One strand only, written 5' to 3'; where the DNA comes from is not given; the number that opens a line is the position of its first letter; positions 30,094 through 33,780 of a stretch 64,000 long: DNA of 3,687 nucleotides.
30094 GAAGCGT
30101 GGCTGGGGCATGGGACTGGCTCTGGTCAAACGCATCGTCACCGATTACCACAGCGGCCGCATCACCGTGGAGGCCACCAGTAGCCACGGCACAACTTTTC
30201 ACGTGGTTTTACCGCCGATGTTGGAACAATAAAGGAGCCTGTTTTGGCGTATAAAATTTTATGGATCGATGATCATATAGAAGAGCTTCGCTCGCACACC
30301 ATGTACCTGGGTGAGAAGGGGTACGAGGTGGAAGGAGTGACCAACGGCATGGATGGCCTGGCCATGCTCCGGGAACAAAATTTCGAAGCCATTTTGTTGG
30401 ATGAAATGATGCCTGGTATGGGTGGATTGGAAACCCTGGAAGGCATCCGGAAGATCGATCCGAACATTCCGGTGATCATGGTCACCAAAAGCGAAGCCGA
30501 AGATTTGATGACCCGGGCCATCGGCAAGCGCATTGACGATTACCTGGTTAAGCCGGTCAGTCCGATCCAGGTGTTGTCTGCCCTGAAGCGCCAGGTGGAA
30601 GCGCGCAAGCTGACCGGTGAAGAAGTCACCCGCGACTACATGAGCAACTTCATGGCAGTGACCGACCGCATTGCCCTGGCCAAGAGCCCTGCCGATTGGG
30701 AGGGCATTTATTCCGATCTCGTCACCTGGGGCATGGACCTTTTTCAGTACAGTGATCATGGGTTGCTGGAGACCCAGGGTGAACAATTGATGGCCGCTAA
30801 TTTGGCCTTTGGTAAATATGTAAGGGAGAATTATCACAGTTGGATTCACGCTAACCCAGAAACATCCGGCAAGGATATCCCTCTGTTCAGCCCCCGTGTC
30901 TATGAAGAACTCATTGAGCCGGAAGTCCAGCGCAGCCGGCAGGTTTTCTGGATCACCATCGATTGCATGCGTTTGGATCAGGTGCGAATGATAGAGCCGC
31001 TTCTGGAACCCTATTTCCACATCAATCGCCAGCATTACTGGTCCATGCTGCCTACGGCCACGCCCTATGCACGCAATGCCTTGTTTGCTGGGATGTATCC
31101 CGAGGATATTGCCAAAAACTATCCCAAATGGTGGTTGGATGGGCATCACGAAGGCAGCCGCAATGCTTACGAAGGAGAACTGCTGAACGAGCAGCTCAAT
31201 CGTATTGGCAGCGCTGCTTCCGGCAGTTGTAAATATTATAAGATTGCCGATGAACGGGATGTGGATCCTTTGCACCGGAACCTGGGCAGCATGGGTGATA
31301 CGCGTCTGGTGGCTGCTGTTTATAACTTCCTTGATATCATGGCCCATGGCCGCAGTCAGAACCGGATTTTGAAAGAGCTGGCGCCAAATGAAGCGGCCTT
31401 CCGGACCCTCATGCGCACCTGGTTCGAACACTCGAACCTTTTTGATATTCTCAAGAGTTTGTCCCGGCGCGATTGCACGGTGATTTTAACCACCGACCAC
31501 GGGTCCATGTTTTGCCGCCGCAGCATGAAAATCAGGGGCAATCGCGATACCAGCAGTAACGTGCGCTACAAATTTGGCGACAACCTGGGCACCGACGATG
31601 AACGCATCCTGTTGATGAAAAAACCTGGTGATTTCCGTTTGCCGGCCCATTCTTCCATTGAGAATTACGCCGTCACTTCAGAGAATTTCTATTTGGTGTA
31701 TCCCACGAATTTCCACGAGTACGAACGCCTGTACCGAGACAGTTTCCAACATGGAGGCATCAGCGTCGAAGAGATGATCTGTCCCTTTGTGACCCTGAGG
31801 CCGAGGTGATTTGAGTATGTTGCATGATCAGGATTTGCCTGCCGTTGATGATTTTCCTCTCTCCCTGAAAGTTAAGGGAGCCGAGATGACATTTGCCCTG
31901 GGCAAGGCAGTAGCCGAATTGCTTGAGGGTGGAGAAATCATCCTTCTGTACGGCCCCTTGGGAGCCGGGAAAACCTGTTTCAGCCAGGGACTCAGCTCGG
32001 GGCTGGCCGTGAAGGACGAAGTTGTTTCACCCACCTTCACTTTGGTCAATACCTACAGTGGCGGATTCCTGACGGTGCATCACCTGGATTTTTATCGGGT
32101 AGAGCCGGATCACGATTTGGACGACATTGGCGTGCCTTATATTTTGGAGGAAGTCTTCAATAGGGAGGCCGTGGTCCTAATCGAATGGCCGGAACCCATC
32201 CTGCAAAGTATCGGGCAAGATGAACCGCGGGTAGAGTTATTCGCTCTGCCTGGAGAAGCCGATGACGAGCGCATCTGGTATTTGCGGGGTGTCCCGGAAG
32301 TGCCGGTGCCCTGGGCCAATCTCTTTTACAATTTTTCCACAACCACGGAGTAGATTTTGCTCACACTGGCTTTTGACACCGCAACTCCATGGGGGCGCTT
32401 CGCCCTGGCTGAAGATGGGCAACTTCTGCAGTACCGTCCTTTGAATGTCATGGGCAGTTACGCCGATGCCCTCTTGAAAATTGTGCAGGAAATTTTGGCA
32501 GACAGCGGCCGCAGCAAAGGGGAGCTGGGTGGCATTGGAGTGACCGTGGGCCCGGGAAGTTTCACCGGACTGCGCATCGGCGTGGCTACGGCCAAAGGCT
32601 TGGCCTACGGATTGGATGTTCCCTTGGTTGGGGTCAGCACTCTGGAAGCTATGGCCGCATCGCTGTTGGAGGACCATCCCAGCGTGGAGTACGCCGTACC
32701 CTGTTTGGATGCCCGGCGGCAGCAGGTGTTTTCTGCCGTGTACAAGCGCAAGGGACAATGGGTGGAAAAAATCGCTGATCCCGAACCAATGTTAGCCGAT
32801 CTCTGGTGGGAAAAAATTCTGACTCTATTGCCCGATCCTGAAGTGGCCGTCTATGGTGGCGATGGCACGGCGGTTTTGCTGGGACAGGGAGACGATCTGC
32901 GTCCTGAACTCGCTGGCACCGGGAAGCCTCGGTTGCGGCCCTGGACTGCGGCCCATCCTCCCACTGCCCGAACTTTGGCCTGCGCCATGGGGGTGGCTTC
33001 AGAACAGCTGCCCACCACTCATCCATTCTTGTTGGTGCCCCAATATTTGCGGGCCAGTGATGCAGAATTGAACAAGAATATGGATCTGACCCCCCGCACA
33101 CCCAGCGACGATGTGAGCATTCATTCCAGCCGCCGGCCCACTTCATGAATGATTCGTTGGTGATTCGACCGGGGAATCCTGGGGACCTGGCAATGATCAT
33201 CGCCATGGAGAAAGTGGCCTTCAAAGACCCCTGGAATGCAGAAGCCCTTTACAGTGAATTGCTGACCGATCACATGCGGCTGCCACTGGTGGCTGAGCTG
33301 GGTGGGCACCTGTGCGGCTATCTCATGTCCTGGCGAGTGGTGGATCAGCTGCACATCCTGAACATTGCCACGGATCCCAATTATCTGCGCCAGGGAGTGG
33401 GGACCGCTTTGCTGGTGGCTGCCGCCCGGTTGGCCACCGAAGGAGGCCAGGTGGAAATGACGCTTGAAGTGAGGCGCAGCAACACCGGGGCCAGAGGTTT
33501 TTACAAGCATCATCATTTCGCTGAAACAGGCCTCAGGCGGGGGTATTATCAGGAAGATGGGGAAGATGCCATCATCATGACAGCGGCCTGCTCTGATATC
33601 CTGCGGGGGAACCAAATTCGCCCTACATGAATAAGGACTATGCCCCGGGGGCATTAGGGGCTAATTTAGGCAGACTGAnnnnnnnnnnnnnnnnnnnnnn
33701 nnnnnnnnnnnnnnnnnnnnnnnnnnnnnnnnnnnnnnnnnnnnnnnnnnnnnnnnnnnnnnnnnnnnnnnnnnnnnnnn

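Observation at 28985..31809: PorY-like kinase and PorX-type (REC+PglZ) regulator encoded as an adjacent pair, co-transcribed with serS and tsaE-tsaB-rimI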

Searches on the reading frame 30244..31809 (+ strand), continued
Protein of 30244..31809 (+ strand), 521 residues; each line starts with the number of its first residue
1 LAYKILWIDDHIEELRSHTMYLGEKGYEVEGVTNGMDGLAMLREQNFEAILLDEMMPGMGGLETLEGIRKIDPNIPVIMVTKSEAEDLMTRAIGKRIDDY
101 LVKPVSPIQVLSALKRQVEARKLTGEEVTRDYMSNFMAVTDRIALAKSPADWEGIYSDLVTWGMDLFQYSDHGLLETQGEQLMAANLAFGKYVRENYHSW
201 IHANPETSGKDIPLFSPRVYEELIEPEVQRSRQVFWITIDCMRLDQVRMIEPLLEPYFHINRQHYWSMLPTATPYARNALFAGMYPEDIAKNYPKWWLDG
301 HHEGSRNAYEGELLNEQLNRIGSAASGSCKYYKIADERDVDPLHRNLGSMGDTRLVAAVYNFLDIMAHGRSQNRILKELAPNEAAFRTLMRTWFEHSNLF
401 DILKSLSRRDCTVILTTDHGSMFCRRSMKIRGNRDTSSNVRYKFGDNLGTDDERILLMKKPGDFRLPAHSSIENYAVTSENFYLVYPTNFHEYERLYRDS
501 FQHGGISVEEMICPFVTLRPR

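Call 41: find_related_loci(query=A1, collection=genome_contigs, flank=7000)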
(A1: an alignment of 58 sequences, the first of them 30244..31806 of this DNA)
Query A1 (521 aa) in genome_contigs; peptide patterns used: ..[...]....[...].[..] (x = any residue, [..] = any of these).
600 stretches matched a pattern (row limit reached: there are more); 595 encode a relative of the query (tblastn E <= 1e-3); the best 80 are kept; 80 distinct loci.
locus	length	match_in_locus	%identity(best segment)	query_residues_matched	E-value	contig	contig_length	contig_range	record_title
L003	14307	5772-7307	46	4-521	6e-159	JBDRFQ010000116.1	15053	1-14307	MAG: Candidatus Eisenbacteria bacterium isolate MEGAHIT-group-1.380 k141_9022575, whole genome shotgun sequence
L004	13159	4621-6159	46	4-521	2e-158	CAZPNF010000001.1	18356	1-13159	MAG TPA_asm: uncultured bacterium isolate binchicken_co262_332 genome assembly, contig: NODE_3231_length_18356_cov_4.259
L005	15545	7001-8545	46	4-521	6e-158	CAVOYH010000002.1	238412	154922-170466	MAG: uncultured Bacteroidetes bacterium isolate MFD09964.bin.2.229 genome assembly, contig: contig_23541, whole genome s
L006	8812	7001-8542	46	4-521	1e-157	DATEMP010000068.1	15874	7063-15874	MAG TPA_asm: Candidatus Eisenbacteria bacterium isolate SMAG_U8945 k141_34928, whole genome shotgun sequence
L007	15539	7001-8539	46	4-521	1e-156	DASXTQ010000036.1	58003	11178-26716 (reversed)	MAG TPA_asm: Candidatus Eisenbacteria bacterium isolate SMAG_U4696 k141_2447952, whole genome shotgun sequence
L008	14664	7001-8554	45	1-521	3e-156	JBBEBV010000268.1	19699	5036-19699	MAG: Bacteroidota bacterium isolate LejiaF_55_30 Lejia_F_3994_length_19699_cov_19, whole genome shotgun sequence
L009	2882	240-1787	45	4-521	1e-164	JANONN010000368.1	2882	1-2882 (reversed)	MAG: Ignavibacteriales bacterium isolate VAR_43_metabat_382 VAR_43_k141_1122280, whole genome shotgun sequence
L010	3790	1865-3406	46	3-521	1e-160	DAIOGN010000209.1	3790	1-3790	MAG TPA_asm: Candidatus Zixiibacteriota bacterium isolate CTOTU25983 NODE_9244_length_3790_cov_3.741365, whole genome sh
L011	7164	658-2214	45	4-521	6e-155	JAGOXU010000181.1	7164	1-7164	MAG: Ignavibacterium sp. isolate Gw_Inlet_bin_290 Gw_Inlet_19869_length_7164_cov_4.484724, whole genome shotgun sequence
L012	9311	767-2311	45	4-521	1e-154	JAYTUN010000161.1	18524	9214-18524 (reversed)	MAG: Ignavibacteria bacterium isolate GFS_5551 GFS_5551_160, whole genome shotgun sequence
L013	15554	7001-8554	45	4-521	3e-154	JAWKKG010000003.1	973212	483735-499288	MAG: bacterium isolate BC1.91 BC1.91.fa-3, whole genome shotgun sequence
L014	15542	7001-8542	45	4-521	5e-154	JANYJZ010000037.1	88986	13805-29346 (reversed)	MAG: Ignavibacteriae bacterium isolate GL140_4_metabinner_9 GL140_4_k141_1827226, whole genome shotgun sequence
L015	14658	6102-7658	46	1-521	6e-154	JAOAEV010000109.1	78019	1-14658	MAG: Chlorobiota bacterium isolate SKW269 k141_1593929, whole genome shotgun sequence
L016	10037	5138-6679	45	4-520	3e-153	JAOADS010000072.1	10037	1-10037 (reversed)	MAG: Ignavibacteria bacterium isolate SKW24 NODE_72_length_10037_cov_3.802610, whole genome shotgun sequence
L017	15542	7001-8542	44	4-521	3e-153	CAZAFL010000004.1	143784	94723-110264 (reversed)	MAG TPA_asm: uncultured Chlorobiaceae bacterium isolate binchicken_co185_181 genome assembly, contig: NODE_133_length_14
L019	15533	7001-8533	45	4-521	1e-152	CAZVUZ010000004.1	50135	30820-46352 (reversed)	MAG TPA_asm: uncultured Ignavibacteriales bacterium isolate binchicken_co42_518 genome assembly, contig: NODE_501_length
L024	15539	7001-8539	42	4-521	8e-149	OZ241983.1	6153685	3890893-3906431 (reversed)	MAG: Candidatus Poribacteria bacterium isolate 364a25e6-8d4f-453a-8db8-f2b726c437a0 genome assembly, chromosome: 1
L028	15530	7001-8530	43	5-521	1e-147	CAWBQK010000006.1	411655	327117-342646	MAG: Candidatus Latescibacteria bacterium isolate MFD03804.bin.2.152 genome assembly, contig: contig_48787, whole genome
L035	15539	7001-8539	41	4-521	2e-146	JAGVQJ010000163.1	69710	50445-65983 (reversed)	MAG: Calditrichaeota bacterium isolate DeMMO3_2 c_000000057126, whole genome shotgun sequence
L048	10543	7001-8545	42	4-521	4e-141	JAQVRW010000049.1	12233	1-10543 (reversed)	MAG: Candidatus Zixiibacteriota bacterium isolate STF1_26 NODE_15544_length_12233_cov_2.396993_Sandtown_F1, whole genome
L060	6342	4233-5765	40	5-521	7e-137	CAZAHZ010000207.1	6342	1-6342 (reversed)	MAG TPA_asm: uncultured Candidatus Cloacimonadota bacterium isolate SRP178699_co2_176 genome assembly, contig: NODE_1447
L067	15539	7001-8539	39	4-521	6e-134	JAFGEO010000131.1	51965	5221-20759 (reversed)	MAG: Bacteroidales bacterium isolate Zod_Metabat.1236 k87_10580600, whole genome shotgun sequence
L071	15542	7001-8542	43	4-521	2e-133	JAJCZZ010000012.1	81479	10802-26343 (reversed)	MAG: Gemmatimonadota bacterium isolate OFTM400 OFTM400_11, whole genome shotgun sequence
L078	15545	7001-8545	41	1-518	6e-132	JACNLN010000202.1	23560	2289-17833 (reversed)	MAG: Candidatus Neomarinimicrobiota bacterium isolate NIOZ-UU84 NIOZ-UU_NODE_2568_length_23560_cov_207.518, whole genome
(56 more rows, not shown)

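Call 87: search_protein_families(library=ncbifam, proteins=[L024:7001-8539:+, L071:7001-8542:+, L028:7001-8530:+, L019:7001-8533:+, L003:5772-7307:+, L048:7001-8545:+, L067:7001-8539:+, L078:7001-8545:+, L060:4233-5765:+, L035:7001-8539:+], max_evalue=1e-30)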
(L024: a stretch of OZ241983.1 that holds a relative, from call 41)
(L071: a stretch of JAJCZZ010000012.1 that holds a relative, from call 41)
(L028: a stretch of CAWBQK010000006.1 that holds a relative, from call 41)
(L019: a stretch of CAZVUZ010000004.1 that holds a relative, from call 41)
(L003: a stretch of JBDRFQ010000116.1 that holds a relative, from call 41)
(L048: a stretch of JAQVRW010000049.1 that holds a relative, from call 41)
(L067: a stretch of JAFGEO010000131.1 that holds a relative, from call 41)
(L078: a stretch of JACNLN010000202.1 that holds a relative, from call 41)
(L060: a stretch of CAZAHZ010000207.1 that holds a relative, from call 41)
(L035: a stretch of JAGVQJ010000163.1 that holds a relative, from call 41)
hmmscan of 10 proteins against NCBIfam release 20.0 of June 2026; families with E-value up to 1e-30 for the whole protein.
L024:7001-8539:+ (513 aa): 1 family
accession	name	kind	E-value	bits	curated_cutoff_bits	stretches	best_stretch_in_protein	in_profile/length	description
NF052313.1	T9SS_RR_PorX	equivalog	1.1e-189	631.5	300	1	1-513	2-513/513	T9SS response regulator signal transducer PorX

L071:7001-8542:+ (514 aa): 1 family
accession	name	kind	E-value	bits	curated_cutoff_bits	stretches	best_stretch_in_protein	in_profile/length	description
NF052313.1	T9SS_RR_PorX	equivalog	1.2e-167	558.8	300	1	1-514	2-513/513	T9SS response regulator signal transducer PorX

L028:7001-8530:+ (510 aa): 1 family
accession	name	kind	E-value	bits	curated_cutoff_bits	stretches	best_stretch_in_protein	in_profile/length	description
NF052313.1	T9SS_RR_PorX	equivalog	1.1e-194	648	300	1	1-510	3-513/513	T9SS response regulator signal transducer PorX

L019:7001-8533:+ (511 aa): 1 family
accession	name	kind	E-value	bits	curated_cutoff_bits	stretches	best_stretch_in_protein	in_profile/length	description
NF052313.1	T9SS_RR_PorX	equivalog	1.6e-194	647.4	300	1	1-511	2-513/513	T9SS response regulator signal transducer PorX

L003:5772-7307:+ (512 aa): 1 family
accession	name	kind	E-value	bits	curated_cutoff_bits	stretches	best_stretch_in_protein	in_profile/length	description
NF052313.1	T9SS_RR_PorX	equivalog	2.3e-195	650.2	300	1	1-512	2-513/513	T9SS response regulator signal transducer PorX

L048:7001-8545:+ (515 aa): 1 family
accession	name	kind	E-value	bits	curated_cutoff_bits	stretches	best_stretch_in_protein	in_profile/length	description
NF052313.1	T9SS_RR_PorX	equivalog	5.7e-194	645.6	300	1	1-515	2-513/513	T9SS response regulator signal transducer PorX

L067:7001-8539:+ (513 aa): 1 family
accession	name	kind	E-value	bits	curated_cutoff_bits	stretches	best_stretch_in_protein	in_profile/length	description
NF052313.1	T9SS_RR_PorX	equivalog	3.1e-243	808.2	300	1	1-513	2-513/513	T9SS response regulator signal transducer PorX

L078:7001-8545:+ (515 aa): 1 family
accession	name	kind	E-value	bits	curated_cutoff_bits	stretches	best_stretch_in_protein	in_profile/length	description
NF052313.1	T9SS_RR_PorX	equivalog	1.8e-187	624.2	300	1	4-514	2-509/513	T9SS response regulator signal transducer PorX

L060:4233-5765:+ (511 aa): 1 family
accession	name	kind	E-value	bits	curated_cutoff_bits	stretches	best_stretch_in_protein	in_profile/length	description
NF052313.1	T9SS_RR_PorX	equivalog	9.6e-197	654.8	300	1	1-511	3-513/513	T9SS response regulator signal transducer PorX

L035:7001-8539:+ (513 aa): 2 families
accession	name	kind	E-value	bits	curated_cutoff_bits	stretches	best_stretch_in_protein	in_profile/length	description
NF052313.1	T9SS_RR_PorX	equivalog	1.6e-204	680.4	300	1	1-513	2-513/513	T9SS response regulator signal transducer PorX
NF033449.0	BREX_PglZ_3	exception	2.5e-31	108.7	250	1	25-507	196-638/642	BREX-3 system phosphatase PglZ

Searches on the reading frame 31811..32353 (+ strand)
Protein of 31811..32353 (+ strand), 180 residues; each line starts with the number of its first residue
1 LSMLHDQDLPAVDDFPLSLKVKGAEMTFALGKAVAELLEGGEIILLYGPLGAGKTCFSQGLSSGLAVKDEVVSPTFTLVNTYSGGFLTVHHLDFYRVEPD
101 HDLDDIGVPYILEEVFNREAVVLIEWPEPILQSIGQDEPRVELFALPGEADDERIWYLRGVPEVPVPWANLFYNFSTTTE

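Call 3: search_protein_families(library=pfam, proteins=[window:31811-32353:+], max_evalue=0.01)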
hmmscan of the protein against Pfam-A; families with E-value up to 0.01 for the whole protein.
window:31811-32353:+ (180 aa): 2 families
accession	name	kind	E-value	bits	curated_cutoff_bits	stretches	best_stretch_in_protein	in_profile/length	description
PF02367.23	TsaE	-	1.4e-30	106.3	26.6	1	24-139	4-114/128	Threonylcarbamoyl adenosine biosynthesis protein TsaE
PF13481.12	AAA_25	-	0.0042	17.2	27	1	33-69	25-61/195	AAA domain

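Call 4: search_protein_families(library=ncbifam, proteins=[window:31811-32353:+], max_evalue=0.01)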
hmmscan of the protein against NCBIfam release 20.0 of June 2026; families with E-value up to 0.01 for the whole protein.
window:31811-32353:+ (180 aa): 2 families
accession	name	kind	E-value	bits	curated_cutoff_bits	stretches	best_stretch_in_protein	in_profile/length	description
TIGR00150.1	T6A_YjeE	equivalog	9.7e-29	99.9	60.1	1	26-140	7-117/135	tRNA (adenosine(37)-N6)-threonylcarbamoyltransferase complex ATPase subunit type 1 TsaE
NF007931.0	PRK10646.1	equivalog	2.2e-22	79.7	246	1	24-128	11-111/153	tRNA (adenosine(37)-N6)-threonylcarbamoyltransferase complex ATPase subunit type 1 TsaE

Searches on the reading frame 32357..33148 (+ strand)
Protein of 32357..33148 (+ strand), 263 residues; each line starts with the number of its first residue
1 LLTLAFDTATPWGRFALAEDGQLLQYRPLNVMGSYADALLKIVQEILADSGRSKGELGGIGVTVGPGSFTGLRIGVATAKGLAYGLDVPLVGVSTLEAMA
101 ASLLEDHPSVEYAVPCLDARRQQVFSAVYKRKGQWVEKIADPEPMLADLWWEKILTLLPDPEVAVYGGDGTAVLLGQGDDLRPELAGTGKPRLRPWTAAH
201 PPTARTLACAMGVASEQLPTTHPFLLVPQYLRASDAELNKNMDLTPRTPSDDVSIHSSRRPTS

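Call 3: search_protein_families(library=pfam, proteins=[window:32357-33148:+], max_evalue=0.01)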
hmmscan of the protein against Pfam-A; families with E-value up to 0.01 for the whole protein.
window:32357-33148:+ (263 aa): 1 family
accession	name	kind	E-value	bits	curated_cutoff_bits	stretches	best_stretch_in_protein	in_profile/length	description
PF00814.31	TsaD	-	4.7e-28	99.1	24.8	1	35-141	29-138/264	tRNA N6-adenosine threonylcarbamoyltransferase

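Call 4: search_protein_families(library=ncbifam, proteins=[window:32357-33148:+], max_evalue=0.01)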
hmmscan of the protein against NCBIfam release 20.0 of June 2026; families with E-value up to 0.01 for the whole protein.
window:32357-33148:+ (263 aa): 5 families
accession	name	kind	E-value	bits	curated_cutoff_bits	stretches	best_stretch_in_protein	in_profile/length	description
TIGR03725.1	T6A_YeaZ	equivalog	4.7e-40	137.8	69.3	1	4-232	2-212/212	tRNA (adenosine(37)-N6)-threonylcarbamoyltransferase complex dimerization subunit type 1 TsaB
TIGR03723.1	T6A_TsaD_YgjD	equivalog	4.2e-10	39.2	296.1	1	36-112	50-126/314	tRNA (adenosine(37)-N6)-threonylcarbamoyltransferase complex transferase subunit TsaD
TIGR00329.1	gcp_kae1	subfamily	8.9e-09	35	207.8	1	36-103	49-117/305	tRNA (adenosine(37)-N6)-threonylcarbamoyltransferase complex transferase subunit TsaD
TIGR03722.2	arch_KAE1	equivalog_domain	1.2e-06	27.9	375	1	30-94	41-105/323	KEOPS complex N(6)-L-threonylcarbamoyladenine synthase Kae1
NF007174.0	PRK09605.1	equivalog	1.1e-05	24.1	447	1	34-94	47-107/535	bifunctional N(6)-L-threonylcarbamoyladenine synthase/serine/threonine protein kinase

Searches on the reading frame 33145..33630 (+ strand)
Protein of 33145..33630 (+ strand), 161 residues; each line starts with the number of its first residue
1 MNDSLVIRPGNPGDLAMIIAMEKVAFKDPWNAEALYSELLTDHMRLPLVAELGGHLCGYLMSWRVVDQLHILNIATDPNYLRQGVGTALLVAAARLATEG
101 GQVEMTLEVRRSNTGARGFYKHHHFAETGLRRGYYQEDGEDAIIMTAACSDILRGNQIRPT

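Call 3: search_protein_families(library=pfam, proteins=[window:33145-33630:+], max_evalue=0.01)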
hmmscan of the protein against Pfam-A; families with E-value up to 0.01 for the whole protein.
window:33145-33630:+ (161 aa): 5 families
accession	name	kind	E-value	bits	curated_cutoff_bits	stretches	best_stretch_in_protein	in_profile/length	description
PF00583.31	Acetyltransf_1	-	1.4e-15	58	20.7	1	20-125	6-116/116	Acetyltransferase (GNAT) family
PF13508.13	Acetyltransf_7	-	3.4e-11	43.8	27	1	48-126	6-83/84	Acetyltransferase (GNAT) domain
PF13673.13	Acetyltransf_10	-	3.4e-10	40.4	23.6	1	25-130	12-112/128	Acetyltransferase (GNAT) domain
PF13480.13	Acetyltransf_6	-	2.6e-05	24.8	22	1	33-101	60-128/143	Acetyltransferase (GNAT) domain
PF08445.16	FR47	-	0.0027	18.1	22.1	1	60-125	12-77/86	FR47-like protein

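Call 4: search_protein_families(library=ncbifam, proteins=[window:33145-33630:+], max_evalue=0.01)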
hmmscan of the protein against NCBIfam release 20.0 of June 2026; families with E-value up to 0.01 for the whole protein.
window:33145-33630:+ (161 aa): 8 families
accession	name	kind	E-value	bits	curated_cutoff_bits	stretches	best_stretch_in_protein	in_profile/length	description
TIGR01575.1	rimI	equivalog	4.4e-32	111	86.4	1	15-145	2-132/132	ribosomal protein S18-alanine N-acetyltransferase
NF007025.1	PRK09491.1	equivalog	5.7e-19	68.5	173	1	12-147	8-143/145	ribosomal protein S18-alanine N-acetyltransferase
NF002959.0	PRK03624.1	equivalog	8e-08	32.1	124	1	3-126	5-130/147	GNAT family acetyltransferase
NF000487.1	stat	exception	1.1e-06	28.3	420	1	63-149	98-188/189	streptothricin N-acetyltransferase STAT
NF053587.1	SpmdActasePaiA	equivalog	1.3e-06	28.3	250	1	67-147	89-169/172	spermidine/spermine N(1)-acetyltransferase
NF007807.0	PRK10514.1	equivalog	1.3e-05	25.2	134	1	63-130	65-127/147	acetyltransferase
TIGR03585.1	PseH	equivalog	0.00039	20.5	93.1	1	80-144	87-152/156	UDP-4-amino-4,6-dideoxy-N-acetyl-beta-L-altrosamine N-acetyltransferase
NF000359.1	sat3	exception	0.0018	18.3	360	1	48-136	74-163/180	streptothricin N-acetyltransferase Sat3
